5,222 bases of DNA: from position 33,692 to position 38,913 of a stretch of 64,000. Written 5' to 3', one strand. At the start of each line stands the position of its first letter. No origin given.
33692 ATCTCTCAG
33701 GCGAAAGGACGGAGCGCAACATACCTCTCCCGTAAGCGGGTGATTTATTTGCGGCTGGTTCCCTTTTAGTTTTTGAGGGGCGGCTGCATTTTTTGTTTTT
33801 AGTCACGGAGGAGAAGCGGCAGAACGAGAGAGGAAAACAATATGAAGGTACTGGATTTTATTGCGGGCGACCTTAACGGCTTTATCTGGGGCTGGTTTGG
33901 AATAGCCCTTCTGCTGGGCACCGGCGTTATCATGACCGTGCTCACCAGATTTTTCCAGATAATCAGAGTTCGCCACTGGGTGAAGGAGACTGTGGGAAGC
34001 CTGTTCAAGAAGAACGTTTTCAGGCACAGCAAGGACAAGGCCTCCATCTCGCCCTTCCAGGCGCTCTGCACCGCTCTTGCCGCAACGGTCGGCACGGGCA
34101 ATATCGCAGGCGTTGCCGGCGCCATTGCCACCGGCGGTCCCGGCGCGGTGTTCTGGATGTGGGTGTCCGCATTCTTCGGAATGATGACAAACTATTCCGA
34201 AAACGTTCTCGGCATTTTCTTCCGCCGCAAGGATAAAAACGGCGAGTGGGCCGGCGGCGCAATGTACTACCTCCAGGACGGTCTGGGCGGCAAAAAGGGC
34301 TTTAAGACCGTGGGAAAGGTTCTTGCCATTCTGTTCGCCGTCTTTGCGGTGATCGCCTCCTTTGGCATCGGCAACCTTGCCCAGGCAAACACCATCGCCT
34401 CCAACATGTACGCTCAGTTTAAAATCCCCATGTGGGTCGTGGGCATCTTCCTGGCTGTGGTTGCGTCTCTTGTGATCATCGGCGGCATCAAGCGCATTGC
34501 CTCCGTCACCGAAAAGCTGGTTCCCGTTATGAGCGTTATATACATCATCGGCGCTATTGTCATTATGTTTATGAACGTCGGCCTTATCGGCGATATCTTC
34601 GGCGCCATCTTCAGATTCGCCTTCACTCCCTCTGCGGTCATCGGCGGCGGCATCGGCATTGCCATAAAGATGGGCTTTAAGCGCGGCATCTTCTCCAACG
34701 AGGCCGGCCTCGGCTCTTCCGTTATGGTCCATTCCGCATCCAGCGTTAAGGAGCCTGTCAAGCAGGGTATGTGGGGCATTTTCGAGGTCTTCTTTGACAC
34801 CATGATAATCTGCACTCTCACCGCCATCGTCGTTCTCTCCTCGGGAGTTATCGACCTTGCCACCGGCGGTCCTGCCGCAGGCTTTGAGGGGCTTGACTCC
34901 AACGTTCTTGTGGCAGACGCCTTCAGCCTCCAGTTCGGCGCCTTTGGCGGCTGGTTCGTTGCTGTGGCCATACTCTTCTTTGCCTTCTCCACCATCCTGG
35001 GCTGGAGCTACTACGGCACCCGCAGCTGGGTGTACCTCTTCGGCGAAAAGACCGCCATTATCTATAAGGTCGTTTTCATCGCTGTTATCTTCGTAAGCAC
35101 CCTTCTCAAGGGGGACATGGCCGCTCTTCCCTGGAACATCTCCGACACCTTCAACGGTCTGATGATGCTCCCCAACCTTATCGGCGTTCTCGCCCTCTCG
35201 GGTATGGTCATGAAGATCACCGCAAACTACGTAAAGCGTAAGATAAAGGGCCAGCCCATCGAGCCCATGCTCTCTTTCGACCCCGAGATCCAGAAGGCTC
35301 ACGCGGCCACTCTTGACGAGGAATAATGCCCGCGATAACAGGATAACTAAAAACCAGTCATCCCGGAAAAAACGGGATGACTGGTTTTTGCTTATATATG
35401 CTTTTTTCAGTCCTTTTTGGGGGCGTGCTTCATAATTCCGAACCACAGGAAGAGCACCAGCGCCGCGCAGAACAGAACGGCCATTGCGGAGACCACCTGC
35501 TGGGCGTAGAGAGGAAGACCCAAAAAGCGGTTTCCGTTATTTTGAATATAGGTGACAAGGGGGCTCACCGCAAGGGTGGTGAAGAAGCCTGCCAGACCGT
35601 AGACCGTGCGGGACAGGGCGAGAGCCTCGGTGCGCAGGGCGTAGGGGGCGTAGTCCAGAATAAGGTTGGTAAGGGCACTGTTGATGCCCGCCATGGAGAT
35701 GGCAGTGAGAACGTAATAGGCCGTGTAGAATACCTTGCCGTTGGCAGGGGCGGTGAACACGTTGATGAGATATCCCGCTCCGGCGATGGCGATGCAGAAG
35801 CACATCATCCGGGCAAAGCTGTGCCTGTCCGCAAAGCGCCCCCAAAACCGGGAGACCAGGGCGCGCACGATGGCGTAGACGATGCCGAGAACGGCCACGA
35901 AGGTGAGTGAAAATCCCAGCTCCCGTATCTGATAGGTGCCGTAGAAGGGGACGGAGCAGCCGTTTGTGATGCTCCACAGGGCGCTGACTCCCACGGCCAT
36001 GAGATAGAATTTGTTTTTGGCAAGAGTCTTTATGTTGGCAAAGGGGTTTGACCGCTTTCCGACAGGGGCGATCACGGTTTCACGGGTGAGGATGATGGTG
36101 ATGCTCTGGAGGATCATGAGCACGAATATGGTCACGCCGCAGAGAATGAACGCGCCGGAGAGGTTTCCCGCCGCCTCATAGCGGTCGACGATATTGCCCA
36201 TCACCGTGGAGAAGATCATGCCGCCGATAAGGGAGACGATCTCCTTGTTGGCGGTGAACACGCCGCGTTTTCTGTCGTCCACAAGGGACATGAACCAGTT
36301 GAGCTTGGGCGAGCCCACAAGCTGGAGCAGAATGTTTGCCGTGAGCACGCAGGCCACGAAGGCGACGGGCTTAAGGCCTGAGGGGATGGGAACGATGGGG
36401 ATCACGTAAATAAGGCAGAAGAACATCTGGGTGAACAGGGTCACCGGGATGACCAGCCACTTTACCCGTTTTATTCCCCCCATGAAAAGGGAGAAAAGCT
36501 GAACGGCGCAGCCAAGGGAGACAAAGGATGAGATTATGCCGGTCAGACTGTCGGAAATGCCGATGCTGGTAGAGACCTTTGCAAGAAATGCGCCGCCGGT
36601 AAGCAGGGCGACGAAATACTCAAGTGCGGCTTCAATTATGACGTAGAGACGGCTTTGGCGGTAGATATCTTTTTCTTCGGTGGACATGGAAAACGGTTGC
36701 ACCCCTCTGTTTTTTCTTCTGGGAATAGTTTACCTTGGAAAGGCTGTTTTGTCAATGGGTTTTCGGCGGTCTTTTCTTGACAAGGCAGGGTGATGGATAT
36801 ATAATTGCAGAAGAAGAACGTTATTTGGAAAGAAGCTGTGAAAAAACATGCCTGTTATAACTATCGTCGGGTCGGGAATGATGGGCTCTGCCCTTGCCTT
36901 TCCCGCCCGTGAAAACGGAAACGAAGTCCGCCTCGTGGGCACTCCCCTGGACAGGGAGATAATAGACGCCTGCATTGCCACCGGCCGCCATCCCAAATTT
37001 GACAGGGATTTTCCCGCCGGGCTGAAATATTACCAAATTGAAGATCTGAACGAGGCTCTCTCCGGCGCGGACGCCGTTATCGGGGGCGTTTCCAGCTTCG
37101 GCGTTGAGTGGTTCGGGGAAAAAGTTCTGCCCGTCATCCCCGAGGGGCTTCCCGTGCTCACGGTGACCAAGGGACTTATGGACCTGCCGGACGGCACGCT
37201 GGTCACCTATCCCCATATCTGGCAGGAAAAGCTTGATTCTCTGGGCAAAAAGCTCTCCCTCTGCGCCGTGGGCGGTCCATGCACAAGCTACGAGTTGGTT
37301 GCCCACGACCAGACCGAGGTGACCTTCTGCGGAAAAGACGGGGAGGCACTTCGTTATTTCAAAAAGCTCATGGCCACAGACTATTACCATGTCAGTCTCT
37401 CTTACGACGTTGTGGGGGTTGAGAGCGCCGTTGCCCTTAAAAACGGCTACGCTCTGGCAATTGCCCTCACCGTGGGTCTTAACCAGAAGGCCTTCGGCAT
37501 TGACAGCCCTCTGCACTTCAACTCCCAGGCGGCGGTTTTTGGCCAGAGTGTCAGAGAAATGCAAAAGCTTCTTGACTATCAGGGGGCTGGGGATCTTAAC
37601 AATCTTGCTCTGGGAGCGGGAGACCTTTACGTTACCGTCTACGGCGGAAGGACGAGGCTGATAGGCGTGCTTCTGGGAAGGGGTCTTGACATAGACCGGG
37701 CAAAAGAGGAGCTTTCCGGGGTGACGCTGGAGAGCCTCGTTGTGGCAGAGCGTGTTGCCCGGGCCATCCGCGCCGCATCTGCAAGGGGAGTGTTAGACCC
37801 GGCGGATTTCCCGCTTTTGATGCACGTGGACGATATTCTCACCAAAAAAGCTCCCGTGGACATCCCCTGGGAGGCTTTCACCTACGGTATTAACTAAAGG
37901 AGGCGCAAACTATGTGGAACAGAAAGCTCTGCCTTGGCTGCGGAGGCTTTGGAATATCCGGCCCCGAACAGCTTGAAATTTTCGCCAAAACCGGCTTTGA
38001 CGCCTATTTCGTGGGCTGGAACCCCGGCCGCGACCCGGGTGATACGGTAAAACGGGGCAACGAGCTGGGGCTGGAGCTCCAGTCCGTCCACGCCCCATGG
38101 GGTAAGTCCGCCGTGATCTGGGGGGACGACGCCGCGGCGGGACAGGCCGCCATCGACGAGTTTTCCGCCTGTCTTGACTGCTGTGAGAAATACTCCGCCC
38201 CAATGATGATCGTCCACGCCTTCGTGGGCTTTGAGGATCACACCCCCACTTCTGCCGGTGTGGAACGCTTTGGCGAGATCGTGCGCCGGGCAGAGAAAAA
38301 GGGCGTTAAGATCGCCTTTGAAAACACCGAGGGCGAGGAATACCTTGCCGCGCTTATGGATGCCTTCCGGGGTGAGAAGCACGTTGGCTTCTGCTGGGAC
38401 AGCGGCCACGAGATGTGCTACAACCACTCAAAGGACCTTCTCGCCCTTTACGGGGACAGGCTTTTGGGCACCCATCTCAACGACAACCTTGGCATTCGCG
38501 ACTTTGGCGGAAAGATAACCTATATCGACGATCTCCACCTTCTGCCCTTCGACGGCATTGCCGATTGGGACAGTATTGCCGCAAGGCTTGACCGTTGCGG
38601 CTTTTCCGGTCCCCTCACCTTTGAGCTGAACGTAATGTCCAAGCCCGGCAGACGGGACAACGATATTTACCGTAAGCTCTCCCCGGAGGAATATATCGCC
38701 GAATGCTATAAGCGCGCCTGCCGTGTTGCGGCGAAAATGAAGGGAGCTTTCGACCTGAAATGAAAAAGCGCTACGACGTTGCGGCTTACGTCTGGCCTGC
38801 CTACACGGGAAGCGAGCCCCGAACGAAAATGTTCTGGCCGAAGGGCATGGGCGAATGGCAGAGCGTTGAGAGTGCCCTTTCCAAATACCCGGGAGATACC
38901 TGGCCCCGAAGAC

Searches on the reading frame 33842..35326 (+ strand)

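Call 68: search_protein_families(library=pfam, proteins=[window:33842-35326:+], max_evalue=0.001)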
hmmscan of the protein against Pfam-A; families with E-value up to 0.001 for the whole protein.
window:33842-35326:+ (494 aa): 1 family
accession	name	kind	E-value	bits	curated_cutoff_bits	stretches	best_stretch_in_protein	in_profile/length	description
PF01235.23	Na_Ala_symp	-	1.2e-136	456.5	24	1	62-471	6-387/392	Sodium:alanine symporter family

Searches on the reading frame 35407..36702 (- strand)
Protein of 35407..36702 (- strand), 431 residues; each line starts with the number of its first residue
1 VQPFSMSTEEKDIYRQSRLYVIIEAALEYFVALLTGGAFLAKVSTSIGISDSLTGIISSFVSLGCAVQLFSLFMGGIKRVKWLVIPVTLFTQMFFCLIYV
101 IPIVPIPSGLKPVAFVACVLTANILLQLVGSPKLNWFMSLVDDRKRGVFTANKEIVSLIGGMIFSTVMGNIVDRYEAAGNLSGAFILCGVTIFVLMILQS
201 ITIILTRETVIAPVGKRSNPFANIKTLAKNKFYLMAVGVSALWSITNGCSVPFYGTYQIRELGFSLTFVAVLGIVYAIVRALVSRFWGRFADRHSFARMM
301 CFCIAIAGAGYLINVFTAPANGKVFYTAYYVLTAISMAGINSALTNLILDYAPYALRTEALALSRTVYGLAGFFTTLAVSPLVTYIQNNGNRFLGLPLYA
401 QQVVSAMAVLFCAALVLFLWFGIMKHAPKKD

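Call 52: search_protein_families(library=pfam, proteins=[window:35407-36702:-], max_evalue=0.00001)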
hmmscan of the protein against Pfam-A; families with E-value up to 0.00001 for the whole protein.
window:35407-36702:- (431 aa): 2 families
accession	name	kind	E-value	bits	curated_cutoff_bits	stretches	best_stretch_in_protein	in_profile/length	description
PF07690.21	MFS_1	-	2.8e-15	56.5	33.4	1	29-375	9-346/347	Major Facilitator Superfamily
PF13347.12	MFS_2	-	2.4e-07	30.1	27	1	82-379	70-370/427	MFS/sugar transport protein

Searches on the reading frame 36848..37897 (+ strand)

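Call 51: search_protein_families(library=pfam, proteins=[window:36848-37897:+], max_evalue=0.00001)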
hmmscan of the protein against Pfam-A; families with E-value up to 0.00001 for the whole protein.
window:36848-37897:+ (349 aa): 2 families
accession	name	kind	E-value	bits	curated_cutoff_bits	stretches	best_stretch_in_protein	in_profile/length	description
PF07479.19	NAD_Gly3P_dh_C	-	1.2e-17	64.9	25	1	187-338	1-138/142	NAD-dependent glycerol-3-phosphate dehydrogenase C-terminus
PF01210.29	NAD_Gly3P_dh_N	-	2e-13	51.1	23.1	1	4-164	2-154/158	NAD-dependent glycerol-3-phosphate dehydrogenase N-terminus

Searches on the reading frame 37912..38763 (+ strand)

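Call 51: search_protein_families(library=pfam, proteins=[window:37912-38763:+], max_evalue=0.00001)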
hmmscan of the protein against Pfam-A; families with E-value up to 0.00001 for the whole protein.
window:37912-38763:+ (283 aa): 1 family
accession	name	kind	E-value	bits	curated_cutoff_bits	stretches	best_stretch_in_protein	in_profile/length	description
PF01261.30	AP_endonuc_2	-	2.7e-23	83.4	31.1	1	26-248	6-234/249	Xylose isomerase-like TIM barrel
